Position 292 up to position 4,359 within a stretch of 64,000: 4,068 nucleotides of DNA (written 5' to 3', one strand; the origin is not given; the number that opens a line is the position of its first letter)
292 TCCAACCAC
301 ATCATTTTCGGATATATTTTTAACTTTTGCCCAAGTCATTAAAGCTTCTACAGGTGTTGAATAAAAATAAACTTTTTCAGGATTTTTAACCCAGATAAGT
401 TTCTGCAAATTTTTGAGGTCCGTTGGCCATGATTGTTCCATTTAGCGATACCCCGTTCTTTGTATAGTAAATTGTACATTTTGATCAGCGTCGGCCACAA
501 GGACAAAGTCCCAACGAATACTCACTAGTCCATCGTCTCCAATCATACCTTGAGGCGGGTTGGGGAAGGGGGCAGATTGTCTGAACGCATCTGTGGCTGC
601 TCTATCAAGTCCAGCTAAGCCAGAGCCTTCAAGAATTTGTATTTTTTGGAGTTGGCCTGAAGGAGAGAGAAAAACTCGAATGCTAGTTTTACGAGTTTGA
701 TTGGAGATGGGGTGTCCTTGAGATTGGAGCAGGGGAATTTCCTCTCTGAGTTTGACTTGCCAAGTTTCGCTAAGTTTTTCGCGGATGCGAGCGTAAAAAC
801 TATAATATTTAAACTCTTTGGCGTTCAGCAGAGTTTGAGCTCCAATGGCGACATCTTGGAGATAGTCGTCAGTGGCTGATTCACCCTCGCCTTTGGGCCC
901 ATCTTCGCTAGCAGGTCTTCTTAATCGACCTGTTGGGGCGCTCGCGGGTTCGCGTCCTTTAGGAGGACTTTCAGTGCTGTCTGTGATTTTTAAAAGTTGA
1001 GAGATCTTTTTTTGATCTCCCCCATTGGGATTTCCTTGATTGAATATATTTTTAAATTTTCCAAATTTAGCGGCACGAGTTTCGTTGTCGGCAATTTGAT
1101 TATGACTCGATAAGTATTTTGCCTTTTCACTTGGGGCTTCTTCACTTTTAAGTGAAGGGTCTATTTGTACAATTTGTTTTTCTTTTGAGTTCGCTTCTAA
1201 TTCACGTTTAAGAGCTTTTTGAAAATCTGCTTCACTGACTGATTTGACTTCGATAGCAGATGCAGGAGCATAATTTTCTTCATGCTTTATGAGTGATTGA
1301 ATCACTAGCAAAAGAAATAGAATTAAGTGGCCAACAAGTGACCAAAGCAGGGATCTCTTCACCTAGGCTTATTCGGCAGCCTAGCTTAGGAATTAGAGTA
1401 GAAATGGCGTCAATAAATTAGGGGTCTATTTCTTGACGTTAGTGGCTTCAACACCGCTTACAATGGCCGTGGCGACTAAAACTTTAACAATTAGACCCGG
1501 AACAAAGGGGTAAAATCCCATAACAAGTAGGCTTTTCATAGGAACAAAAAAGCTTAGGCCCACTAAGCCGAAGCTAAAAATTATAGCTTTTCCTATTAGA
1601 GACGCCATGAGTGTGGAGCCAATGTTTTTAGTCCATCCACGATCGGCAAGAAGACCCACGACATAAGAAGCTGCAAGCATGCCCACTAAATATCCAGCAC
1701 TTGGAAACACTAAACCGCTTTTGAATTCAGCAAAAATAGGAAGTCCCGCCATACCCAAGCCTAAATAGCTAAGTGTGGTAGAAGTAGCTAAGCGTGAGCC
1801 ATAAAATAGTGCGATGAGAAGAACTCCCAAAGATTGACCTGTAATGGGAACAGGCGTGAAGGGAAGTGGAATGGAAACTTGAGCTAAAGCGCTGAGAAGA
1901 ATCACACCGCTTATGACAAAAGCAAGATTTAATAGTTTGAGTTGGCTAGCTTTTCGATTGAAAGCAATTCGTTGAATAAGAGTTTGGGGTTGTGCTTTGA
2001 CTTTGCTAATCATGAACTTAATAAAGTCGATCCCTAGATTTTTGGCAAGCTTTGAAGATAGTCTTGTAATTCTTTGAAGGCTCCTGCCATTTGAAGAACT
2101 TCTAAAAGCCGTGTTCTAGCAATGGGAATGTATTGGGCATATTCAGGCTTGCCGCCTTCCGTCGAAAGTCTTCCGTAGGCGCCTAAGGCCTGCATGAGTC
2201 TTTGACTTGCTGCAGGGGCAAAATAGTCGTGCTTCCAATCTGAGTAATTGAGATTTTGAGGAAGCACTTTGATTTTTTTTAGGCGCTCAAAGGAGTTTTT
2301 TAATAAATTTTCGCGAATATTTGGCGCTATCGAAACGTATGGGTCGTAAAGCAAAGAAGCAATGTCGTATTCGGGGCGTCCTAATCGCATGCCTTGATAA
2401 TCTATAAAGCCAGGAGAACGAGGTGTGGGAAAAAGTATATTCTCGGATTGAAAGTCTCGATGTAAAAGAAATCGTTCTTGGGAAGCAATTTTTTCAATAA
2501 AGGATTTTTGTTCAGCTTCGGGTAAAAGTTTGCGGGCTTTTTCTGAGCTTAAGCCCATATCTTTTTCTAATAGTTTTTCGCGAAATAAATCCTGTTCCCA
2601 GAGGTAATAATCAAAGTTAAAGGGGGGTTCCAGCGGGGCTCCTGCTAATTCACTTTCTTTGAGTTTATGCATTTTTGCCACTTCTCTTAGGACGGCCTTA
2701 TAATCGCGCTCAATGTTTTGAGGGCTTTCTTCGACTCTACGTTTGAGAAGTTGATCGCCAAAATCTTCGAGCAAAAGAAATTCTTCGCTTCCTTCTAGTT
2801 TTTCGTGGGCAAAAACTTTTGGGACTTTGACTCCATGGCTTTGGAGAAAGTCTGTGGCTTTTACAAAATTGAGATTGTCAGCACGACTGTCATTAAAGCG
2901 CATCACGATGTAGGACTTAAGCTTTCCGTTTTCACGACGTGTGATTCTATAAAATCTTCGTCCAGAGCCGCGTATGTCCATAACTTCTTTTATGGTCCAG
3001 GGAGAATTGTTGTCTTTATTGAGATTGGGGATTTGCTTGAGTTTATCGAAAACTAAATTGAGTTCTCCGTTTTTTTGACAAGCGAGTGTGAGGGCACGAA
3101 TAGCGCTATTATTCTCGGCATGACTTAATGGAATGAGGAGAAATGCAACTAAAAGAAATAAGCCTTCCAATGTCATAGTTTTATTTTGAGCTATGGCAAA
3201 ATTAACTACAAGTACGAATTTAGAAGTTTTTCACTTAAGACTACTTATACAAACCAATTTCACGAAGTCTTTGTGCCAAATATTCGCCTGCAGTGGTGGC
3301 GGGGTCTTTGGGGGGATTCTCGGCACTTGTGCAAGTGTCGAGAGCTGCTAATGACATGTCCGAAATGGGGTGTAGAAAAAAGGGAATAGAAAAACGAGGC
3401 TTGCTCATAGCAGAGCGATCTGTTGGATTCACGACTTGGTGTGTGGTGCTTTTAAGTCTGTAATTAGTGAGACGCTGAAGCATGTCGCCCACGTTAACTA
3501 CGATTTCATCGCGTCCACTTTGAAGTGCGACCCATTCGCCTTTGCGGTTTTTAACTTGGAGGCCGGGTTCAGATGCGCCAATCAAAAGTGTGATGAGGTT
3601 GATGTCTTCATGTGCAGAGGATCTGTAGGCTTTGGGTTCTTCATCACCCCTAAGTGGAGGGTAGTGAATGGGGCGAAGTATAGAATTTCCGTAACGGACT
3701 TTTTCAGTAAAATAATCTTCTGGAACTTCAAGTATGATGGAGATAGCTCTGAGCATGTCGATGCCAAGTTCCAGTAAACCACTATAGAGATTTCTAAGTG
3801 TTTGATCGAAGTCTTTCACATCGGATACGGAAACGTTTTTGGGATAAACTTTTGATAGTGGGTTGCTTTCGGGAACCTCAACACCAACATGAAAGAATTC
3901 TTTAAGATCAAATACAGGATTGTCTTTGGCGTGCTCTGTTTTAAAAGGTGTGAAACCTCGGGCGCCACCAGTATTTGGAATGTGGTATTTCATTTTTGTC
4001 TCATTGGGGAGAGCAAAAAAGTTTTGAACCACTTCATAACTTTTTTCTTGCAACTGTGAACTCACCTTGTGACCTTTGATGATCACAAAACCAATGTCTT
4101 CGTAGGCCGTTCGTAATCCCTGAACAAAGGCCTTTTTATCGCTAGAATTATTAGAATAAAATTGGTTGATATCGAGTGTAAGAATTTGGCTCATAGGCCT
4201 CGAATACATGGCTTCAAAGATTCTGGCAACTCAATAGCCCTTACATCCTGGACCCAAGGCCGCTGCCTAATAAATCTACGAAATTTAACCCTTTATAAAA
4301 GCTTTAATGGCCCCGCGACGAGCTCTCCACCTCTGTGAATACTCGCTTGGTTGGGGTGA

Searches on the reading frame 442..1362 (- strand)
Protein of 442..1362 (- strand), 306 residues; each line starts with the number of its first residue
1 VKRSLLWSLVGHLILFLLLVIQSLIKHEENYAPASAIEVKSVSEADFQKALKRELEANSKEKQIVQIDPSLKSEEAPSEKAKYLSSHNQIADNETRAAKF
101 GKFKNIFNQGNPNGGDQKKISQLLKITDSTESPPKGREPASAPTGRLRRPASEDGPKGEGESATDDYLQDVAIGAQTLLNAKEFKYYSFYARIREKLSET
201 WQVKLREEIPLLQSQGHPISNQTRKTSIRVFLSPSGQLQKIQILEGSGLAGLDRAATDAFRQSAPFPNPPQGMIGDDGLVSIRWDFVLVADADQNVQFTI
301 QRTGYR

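Call 5: search_protein_families(library=pfam, proteins=[window:442-1362:-])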
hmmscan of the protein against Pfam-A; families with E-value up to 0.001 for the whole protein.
window:442-1362:- (306 aa): 2 families
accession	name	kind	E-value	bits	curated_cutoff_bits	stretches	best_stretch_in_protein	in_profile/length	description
PF13103.11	TonB_2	-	1.2e-08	35.3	22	1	189-271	4-73/85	TonB C terminal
PF03544.19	TonB_C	-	3.2e-07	31.1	24.6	1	226-288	18-79/79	Gram-negative bacterial TonB protein C-terminal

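Call 40: find_encoding_contigs(protein=window:442-1362:-, flank=10000, max_places=2)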
Protein window:442-1362:- (306 aa): no gene with exactly this product is on record in the collection.

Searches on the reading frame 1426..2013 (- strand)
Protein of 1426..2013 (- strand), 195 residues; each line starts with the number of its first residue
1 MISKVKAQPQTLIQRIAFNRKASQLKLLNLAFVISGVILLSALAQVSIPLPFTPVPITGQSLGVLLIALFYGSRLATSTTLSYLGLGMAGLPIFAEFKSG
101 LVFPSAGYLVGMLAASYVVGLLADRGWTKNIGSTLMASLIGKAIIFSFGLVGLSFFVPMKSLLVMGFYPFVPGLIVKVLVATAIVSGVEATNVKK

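Call 5: search_protein_families(library=pfam, proteins=[window:1426-2013:-])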
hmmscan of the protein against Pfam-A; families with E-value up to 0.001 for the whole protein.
window:1426-2013:- (195 aa): 1 family
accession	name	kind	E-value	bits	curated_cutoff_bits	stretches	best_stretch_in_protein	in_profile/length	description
PF02632.19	BioY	-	2.3e-28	99.3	25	1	52-188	1-138/140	BioY family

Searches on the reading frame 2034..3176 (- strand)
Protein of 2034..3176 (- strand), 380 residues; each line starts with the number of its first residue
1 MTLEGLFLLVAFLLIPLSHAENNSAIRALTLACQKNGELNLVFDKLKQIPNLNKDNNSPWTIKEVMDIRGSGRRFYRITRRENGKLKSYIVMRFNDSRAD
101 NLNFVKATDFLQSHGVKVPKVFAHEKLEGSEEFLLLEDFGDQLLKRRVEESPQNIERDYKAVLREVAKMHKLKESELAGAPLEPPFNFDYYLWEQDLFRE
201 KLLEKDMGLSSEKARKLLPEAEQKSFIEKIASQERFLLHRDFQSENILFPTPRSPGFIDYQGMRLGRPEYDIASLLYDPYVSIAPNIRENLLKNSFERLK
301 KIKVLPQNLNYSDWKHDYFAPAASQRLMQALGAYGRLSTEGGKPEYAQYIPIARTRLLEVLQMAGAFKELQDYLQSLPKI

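Call 5: search_protein_families(library=pfam, proteins=[window:2034-3176:-])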
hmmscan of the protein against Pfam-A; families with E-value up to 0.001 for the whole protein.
window:2034-3176:- (380 aa): 2 families
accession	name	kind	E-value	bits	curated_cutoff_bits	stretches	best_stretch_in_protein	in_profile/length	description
PF01636.29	APH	-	2.8e-23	83.3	23.2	1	73-281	12-214/239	Phosphotransferase enzyme family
PF02958.26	EcKL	-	1.2e-05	25.3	22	0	226-293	206-275/294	Ecdysteroid kinase-like family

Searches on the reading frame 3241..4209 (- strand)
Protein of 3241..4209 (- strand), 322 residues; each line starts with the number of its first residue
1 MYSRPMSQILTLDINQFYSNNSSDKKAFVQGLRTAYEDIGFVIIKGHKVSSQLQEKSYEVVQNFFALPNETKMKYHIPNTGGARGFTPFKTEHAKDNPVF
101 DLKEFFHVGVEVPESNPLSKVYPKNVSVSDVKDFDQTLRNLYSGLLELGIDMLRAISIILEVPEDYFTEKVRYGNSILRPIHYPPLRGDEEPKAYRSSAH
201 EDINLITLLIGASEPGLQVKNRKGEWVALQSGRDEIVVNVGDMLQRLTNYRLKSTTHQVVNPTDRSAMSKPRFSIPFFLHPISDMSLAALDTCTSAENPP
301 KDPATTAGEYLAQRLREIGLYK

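Call 5: search_protein_families(library=pfam, proteins=[window:3241-4209:-])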
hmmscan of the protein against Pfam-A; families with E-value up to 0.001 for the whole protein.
window:3241-4209:- (322 aa): 2 families
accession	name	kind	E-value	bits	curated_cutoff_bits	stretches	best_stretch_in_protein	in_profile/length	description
PF14226.12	DIOX_N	-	1.8e-24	87.1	27.3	1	12-124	4-111/117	non-haem dioxygenase in morphine synthesis N-terminal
PF03171.26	2OG-FeII_Oxy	-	2e-18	67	23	1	176-281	3-101/101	2OG-Fe(II) oxygenase superfamily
